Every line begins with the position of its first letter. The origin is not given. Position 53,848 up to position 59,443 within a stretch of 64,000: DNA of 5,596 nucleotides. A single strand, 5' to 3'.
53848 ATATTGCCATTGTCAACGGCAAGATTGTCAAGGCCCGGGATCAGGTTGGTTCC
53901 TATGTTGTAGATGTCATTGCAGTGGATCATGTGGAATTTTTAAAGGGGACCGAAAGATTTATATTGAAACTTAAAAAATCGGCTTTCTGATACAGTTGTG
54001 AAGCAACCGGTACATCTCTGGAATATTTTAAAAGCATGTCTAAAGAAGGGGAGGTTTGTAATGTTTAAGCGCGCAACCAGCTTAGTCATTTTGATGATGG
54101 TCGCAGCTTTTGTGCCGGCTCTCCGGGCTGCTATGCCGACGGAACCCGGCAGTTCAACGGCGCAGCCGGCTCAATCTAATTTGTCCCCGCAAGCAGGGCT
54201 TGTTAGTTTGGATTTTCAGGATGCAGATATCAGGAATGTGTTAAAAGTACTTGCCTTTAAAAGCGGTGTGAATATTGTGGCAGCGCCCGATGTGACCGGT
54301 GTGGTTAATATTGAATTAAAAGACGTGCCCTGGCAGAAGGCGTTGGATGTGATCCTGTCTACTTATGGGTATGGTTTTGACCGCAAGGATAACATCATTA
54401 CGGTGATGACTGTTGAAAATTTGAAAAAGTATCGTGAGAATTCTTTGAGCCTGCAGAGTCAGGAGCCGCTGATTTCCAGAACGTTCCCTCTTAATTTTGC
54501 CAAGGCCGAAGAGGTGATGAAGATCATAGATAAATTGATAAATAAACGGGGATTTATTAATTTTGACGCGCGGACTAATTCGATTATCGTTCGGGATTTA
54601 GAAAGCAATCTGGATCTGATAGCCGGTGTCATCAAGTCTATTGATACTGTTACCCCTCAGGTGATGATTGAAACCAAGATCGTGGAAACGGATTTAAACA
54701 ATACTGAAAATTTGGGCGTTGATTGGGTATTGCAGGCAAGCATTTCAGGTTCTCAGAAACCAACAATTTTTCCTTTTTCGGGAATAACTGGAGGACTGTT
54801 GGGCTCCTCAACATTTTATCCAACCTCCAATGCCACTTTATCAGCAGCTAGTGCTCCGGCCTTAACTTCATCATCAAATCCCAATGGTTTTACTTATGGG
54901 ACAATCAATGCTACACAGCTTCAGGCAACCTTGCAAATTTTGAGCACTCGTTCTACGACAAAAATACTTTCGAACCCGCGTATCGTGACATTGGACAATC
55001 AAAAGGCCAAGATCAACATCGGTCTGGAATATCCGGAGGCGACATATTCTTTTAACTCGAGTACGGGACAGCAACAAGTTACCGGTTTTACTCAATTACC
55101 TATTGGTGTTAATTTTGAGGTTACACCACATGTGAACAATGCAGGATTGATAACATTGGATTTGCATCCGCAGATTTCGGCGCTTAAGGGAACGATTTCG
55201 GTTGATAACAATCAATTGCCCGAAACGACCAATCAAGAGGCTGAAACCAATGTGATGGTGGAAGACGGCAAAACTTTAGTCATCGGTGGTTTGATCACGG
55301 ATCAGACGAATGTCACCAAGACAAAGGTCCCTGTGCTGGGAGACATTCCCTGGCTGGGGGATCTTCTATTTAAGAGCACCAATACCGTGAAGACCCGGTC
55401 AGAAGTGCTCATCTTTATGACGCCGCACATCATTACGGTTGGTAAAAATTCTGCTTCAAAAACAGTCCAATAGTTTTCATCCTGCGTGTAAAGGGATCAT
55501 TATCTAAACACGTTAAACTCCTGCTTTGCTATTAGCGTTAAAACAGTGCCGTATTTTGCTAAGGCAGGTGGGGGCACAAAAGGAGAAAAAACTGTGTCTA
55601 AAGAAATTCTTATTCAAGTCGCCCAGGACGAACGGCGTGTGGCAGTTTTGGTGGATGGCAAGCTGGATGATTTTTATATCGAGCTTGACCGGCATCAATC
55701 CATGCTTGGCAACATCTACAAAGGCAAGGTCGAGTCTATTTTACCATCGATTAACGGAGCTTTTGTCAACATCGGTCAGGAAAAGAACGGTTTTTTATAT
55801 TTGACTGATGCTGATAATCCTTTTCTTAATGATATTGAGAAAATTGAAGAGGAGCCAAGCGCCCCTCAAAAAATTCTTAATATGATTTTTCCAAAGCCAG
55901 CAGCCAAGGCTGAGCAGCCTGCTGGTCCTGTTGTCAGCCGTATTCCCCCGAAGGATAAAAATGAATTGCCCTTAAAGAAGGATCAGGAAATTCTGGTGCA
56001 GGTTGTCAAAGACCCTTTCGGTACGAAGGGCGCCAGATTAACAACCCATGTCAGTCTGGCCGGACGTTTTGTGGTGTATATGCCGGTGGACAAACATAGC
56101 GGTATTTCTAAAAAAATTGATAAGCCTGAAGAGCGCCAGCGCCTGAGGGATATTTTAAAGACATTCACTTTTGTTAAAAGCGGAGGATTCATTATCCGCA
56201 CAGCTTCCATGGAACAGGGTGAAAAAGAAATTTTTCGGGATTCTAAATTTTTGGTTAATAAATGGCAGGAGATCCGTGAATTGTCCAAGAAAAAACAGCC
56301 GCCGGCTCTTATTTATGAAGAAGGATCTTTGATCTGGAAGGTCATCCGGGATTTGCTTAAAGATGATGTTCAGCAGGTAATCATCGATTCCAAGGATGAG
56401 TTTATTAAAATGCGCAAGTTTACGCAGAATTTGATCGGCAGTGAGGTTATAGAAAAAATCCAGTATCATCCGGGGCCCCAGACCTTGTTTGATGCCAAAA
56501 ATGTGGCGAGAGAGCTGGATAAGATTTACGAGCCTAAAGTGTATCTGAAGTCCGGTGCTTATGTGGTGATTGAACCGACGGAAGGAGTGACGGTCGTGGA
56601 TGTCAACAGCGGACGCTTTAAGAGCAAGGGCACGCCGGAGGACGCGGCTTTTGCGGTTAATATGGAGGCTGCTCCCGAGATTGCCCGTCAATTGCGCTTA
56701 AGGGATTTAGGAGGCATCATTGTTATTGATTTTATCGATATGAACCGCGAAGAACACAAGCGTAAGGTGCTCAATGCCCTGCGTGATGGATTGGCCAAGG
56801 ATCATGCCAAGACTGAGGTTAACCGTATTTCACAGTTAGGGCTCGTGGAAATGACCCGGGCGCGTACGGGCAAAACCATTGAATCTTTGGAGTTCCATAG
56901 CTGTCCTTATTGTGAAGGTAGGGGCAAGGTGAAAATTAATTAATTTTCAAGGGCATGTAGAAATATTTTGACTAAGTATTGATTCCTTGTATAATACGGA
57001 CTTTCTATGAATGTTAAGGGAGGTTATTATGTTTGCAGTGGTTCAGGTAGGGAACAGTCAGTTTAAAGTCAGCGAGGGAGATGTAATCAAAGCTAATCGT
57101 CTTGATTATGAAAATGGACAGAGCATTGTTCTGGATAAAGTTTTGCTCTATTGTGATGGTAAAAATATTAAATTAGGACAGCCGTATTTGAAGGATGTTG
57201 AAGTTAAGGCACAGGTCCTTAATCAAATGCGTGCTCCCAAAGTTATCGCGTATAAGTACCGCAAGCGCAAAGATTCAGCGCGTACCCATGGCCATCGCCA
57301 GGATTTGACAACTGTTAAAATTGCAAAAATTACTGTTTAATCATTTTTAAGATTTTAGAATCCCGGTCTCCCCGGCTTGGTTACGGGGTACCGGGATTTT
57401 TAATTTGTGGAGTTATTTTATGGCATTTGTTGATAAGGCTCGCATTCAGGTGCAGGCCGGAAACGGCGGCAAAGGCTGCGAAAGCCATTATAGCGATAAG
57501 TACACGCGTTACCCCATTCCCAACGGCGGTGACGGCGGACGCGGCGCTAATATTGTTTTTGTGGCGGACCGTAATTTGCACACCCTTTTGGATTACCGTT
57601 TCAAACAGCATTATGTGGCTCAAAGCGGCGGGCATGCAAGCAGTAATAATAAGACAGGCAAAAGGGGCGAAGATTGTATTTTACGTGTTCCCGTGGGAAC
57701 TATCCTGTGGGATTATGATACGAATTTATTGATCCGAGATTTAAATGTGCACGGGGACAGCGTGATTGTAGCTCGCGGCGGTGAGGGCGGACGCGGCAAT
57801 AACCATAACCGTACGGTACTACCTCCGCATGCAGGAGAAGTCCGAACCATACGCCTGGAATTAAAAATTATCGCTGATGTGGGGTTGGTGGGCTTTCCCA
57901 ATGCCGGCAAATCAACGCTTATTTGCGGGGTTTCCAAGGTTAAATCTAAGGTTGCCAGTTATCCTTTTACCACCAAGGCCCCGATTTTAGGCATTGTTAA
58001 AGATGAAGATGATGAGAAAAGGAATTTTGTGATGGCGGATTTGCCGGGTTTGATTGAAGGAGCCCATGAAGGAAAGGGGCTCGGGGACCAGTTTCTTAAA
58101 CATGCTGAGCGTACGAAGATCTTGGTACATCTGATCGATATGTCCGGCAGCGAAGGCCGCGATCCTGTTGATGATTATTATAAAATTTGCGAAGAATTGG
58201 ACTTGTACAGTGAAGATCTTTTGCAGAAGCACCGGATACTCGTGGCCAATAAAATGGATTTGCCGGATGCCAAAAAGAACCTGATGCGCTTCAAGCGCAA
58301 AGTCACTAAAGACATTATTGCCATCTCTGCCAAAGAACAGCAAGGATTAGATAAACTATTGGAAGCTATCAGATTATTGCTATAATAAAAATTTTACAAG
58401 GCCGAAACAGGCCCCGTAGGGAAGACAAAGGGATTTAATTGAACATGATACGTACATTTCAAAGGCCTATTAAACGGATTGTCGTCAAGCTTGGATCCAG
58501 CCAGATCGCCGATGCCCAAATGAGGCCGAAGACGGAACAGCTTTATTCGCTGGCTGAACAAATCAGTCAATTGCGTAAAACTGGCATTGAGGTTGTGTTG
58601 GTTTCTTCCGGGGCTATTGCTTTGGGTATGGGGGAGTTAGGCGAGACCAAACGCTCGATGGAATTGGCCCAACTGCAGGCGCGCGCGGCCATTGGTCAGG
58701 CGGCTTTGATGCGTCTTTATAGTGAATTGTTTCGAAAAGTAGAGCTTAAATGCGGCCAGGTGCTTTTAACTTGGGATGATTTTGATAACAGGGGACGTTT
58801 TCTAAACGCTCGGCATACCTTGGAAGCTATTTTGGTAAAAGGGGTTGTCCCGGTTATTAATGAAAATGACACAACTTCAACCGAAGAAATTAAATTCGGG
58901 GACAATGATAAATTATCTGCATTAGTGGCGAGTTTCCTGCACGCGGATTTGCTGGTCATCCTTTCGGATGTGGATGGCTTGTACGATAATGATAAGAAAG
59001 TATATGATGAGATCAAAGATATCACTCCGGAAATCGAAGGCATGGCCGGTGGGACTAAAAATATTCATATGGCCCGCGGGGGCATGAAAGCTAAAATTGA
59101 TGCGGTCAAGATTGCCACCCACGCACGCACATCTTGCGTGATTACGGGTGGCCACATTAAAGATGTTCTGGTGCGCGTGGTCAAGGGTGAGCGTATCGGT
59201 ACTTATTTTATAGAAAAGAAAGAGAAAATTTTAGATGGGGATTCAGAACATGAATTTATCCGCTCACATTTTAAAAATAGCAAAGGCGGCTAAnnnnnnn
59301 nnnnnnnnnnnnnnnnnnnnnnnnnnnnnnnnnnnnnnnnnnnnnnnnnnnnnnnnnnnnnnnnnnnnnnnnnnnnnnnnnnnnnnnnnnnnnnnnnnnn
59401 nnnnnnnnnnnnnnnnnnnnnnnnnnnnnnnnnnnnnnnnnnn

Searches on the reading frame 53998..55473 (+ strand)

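Call 5: search_protein_families(library=pfam, proteins=[window:53998-55473:+], max_evalue=0.001)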
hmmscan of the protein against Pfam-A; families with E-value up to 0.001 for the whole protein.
window:53998-55473:+ (491 aa): 4 families
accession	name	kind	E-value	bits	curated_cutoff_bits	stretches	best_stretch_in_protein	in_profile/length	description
PF00263.26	Secretin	-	1.3e-46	158.7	27.5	1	315-479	2-168/169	Bacterial type II and III secretion system protein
PF03958.22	Secretin_N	-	1.3e-13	51.4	28.2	1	160-218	1-66/69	Bacterial type II/III secretion system short domain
PF07660.19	STN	-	3e-09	36.9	28.4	1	92-137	2-50/52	Secretin and TonB N terminus short domain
PF21305.2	type_II_gspD_N0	-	9.6e-05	22.6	27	1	71-122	1-53/71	GspD-like, N0 domain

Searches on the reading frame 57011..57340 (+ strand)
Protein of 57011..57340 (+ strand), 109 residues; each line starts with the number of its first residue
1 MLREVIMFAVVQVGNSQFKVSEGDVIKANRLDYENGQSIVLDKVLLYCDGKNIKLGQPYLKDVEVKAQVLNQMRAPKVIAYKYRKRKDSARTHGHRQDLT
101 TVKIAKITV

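Call 22: search_protein_families(library=pfam, proteins=[window:57011-57340:+], max_evalue=0.0001)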
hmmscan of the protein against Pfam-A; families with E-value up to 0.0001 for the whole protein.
window:57011-57340:+ (109 aa): 1 family
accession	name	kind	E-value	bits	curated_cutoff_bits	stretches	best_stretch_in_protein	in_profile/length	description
PF00829.26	Ribosomal_L21p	-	4.5e-33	113.9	27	1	7-107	1-99/99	Ribosomal prokaryotic L21 protein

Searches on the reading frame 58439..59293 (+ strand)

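Call 22: search_protein_families(library=pfam, proteins=[window:58439-59293:+], max_evalue=0.0001)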
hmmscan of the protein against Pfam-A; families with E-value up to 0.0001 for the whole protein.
window:58439-59293:+ (284 aa): 1 family
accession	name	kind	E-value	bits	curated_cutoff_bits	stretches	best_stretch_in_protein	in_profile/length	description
PF00696.33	AA_kinase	-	1.3e-42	146.6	24.9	1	12-236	1-233/234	Amino acid kinase family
